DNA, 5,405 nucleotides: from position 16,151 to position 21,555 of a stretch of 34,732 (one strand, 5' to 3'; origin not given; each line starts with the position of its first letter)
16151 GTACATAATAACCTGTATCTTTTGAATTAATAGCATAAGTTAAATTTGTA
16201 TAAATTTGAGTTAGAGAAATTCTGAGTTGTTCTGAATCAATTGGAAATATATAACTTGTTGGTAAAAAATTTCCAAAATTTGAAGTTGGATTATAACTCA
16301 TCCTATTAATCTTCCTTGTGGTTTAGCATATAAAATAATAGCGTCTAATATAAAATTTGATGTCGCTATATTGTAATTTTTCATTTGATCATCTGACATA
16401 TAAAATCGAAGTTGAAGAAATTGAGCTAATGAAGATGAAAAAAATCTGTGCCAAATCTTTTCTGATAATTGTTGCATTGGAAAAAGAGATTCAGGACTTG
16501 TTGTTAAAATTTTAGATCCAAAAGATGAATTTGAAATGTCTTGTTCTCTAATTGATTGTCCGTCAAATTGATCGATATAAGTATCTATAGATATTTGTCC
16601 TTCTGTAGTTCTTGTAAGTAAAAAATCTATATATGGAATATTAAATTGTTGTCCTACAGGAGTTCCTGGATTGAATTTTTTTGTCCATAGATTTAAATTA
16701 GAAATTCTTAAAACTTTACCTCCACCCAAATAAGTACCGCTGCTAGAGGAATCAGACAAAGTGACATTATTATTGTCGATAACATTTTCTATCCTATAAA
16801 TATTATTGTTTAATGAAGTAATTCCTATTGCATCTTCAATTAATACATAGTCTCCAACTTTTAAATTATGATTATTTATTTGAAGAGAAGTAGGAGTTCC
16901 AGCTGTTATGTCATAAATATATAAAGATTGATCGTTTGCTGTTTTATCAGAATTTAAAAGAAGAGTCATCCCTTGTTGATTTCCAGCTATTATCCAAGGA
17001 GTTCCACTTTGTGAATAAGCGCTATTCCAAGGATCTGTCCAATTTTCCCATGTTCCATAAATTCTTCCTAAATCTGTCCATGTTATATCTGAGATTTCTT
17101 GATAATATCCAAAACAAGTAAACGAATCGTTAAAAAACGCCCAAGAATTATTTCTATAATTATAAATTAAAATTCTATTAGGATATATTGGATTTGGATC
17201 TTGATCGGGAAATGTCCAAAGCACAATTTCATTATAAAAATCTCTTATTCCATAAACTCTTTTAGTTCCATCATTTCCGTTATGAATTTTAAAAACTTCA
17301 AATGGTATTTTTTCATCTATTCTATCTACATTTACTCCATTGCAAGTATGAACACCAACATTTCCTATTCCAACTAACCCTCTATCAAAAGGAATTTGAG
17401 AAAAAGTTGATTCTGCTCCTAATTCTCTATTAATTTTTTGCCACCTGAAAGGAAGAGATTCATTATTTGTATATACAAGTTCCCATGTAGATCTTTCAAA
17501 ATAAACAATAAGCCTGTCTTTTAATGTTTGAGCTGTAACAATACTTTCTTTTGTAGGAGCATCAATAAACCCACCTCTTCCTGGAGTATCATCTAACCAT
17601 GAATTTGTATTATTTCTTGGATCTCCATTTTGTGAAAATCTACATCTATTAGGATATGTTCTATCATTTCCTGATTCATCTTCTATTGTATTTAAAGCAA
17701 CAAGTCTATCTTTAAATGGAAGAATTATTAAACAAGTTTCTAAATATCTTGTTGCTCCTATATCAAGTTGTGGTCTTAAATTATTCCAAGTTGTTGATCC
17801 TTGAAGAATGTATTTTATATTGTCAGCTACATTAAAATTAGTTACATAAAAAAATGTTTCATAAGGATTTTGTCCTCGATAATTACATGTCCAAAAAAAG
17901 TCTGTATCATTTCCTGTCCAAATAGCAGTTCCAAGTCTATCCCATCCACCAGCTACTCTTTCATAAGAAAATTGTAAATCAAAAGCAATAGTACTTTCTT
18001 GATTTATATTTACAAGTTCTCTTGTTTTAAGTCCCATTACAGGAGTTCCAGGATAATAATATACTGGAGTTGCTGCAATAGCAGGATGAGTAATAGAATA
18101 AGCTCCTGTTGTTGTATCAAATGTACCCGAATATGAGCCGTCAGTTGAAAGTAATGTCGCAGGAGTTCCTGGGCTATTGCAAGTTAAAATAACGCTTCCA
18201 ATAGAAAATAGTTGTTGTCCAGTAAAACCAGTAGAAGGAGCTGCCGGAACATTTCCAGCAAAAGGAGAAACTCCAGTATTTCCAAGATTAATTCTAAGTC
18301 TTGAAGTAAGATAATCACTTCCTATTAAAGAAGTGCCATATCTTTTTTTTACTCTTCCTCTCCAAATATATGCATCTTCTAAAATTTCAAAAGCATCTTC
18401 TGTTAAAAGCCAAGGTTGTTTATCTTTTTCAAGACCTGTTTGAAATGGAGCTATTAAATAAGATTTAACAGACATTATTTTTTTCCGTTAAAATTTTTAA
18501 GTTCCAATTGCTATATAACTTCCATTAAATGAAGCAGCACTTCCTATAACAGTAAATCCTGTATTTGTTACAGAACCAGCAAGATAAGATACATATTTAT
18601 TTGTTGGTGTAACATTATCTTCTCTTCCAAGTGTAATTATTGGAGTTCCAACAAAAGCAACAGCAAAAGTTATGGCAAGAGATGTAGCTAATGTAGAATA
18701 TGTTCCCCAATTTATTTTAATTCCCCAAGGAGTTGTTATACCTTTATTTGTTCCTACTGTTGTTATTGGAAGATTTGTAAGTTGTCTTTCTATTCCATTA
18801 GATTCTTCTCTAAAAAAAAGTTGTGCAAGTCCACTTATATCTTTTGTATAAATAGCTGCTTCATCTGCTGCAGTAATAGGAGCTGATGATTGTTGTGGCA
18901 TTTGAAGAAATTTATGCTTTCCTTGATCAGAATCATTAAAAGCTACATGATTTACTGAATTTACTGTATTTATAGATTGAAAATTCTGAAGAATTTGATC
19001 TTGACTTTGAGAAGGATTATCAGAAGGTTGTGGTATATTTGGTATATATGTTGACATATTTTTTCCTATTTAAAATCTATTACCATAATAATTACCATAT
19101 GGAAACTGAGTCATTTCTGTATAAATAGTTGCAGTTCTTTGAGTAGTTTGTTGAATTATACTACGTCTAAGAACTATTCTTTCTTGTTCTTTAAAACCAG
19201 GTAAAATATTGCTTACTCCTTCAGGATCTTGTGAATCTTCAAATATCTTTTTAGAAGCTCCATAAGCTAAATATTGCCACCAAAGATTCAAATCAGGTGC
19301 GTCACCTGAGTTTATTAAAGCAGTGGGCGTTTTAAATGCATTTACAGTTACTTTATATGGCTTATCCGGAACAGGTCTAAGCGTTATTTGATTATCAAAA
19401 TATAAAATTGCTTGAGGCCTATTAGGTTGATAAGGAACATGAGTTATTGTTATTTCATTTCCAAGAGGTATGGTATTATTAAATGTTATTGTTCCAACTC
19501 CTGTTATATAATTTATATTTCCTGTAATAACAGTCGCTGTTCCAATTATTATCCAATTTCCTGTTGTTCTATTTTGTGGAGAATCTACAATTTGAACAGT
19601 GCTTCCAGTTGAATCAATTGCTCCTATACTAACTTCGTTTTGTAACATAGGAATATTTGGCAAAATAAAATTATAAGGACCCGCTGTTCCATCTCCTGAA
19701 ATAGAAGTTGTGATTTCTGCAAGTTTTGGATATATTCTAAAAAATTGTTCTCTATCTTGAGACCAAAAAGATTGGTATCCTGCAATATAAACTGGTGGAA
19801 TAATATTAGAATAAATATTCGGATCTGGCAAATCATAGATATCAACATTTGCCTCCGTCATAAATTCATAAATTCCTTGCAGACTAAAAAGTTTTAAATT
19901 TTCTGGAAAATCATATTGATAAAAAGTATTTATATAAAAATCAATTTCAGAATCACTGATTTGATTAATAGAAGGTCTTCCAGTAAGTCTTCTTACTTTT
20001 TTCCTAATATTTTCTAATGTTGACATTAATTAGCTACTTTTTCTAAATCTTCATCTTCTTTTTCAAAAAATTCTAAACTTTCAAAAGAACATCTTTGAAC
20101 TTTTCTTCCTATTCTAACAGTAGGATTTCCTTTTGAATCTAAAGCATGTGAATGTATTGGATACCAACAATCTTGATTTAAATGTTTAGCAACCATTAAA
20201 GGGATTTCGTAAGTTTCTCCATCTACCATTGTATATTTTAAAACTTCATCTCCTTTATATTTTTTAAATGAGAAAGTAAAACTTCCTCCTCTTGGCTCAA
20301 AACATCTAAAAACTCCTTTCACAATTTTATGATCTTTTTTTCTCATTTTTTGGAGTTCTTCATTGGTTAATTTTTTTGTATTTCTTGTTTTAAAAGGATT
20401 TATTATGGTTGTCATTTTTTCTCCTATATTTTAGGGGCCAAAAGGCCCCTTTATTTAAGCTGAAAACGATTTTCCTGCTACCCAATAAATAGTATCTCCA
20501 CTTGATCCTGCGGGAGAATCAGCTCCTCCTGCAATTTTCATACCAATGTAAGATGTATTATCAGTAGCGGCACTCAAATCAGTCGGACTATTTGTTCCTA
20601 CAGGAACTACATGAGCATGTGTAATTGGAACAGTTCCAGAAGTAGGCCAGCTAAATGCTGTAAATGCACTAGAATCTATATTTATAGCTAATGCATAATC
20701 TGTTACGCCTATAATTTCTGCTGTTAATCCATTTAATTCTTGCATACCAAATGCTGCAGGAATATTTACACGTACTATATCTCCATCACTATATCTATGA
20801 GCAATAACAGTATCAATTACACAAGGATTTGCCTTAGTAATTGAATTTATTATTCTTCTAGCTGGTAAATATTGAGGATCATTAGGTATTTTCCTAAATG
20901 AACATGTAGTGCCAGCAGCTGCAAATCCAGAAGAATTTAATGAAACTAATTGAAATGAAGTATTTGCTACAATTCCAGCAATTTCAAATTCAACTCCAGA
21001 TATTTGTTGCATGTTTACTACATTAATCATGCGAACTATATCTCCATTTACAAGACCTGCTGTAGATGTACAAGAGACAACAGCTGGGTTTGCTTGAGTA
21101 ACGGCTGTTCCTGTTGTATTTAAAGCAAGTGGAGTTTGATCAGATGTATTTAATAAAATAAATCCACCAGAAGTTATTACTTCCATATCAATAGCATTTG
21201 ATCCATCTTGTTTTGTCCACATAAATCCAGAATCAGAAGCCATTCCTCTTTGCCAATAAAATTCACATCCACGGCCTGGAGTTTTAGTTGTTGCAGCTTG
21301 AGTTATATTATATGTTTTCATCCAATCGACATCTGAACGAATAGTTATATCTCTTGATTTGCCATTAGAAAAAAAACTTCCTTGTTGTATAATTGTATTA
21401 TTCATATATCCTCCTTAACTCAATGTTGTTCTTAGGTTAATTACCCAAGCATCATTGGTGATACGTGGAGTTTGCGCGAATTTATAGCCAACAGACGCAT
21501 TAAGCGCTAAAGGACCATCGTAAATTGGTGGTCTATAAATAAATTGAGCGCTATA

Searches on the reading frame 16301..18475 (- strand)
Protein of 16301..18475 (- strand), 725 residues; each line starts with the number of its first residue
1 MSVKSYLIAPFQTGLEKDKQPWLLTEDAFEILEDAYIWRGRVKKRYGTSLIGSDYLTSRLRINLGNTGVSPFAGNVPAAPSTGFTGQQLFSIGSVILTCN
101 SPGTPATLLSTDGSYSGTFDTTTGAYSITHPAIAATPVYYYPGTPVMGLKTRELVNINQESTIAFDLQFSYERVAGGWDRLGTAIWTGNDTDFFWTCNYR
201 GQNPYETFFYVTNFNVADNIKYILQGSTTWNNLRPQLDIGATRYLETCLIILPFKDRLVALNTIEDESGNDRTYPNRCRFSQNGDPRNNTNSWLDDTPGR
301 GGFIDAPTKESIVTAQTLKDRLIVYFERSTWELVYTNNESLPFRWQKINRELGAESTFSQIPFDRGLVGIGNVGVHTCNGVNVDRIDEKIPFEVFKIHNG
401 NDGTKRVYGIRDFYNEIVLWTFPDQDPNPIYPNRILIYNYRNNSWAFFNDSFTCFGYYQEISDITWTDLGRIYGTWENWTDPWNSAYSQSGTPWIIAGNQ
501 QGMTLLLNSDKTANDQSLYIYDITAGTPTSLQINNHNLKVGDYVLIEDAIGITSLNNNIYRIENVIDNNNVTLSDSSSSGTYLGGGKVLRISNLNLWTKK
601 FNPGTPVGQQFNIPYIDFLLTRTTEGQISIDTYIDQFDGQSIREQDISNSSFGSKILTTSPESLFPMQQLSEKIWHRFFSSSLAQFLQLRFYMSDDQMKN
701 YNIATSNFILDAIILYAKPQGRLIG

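Call 12: search_protein_families(library=pfam, max_evalue=0.001, proteins=[window:16301-18475:-])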
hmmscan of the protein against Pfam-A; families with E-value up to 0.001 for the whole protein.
window:16301-18475:- (725 aa): 1 family
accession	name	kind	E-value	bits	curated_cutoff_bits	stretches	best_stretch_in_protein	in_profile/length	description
PF16190.11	E1_FCCH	-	5.1e-07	30.1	29.5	1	530-588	8-66/70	Ubiquitin-activating enzyme E1 FCCH domain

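Call 44: search_protein_families(library=phrogs, max_evalue=0.001, proteins=[window:16301-18475:-])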
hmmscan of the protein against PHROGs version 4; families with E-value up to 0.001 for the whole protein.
window:16301-18475:- (725 aa): 1 family
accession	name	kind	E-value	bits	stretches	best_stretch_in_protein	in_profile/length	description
phrog_584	-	tail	4.5e-05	24.3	1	519-593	22-99/218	major tail protein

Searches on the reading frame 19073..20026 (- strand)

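Call 44: search_protein_families(library=phrogs, max_evalue=0.001, proteins=[window:19073-20026:-])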
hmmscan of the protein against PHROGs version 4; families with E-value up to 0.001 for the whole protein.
window:19073-20026:- (318 aa): 0 families

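Call 71: search_protein_families(library=pfam, max_evalue=0.01, proteins=[window:19073-20026:-])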
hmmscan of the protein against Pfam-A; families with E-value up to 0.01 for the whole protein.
window:19073-20026:- (318 aa): 1 family
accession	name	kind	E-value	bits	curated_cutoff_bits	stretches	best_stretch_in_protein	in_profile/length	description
PF24175.2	SU10_adaptor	-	0.00073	20.5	27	0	202-258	94-156/194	SU10 adaptor protein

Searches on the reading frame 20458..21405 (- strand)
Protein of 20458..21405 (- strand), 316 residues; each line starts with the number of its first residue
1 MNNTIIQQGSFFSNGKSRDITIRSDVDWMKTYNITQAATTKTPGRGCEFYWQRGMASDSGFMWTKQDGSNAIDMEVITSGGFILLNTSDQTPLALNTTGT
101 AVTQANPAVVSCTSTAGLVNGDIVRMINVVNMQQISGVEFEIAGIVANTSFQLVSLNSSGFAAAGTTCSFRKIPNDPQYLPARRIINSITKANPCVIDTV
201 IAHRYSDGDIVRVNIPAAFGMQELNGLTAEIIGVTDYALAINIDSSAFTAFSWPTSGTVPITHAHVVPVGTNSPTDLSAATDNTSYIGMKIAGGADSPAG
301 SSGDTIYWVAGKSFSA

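Call 44: search_protein_families(library=phrogs, max_evalue=0.001, proteins=[window:20458-21405:-])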
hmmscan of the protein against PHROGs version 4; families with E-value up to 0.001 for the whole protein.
window:20458-21405:- (316 aa): 1 family
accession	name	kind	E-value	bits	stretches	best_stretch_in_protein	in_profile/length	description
phrog_584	-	tail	1.7e-09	38.8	1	98-173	22-97/218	major tail protein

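Call 71: search_protein_families(library=pfam, max_evalue=0.01, proteins=[window:20458-21405:-])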
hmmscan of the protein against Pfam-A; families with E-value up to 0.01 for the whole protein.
window:20458-21405:- (316 aa): 1 family
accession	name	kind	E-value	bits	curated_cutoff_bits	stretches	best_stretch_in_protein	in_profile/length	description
PF16190.11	E1_FCCH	-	9e-08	32.5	29.5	1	202-252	13-61/70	Ubiquitin-activating enzyme E1 FCCH domain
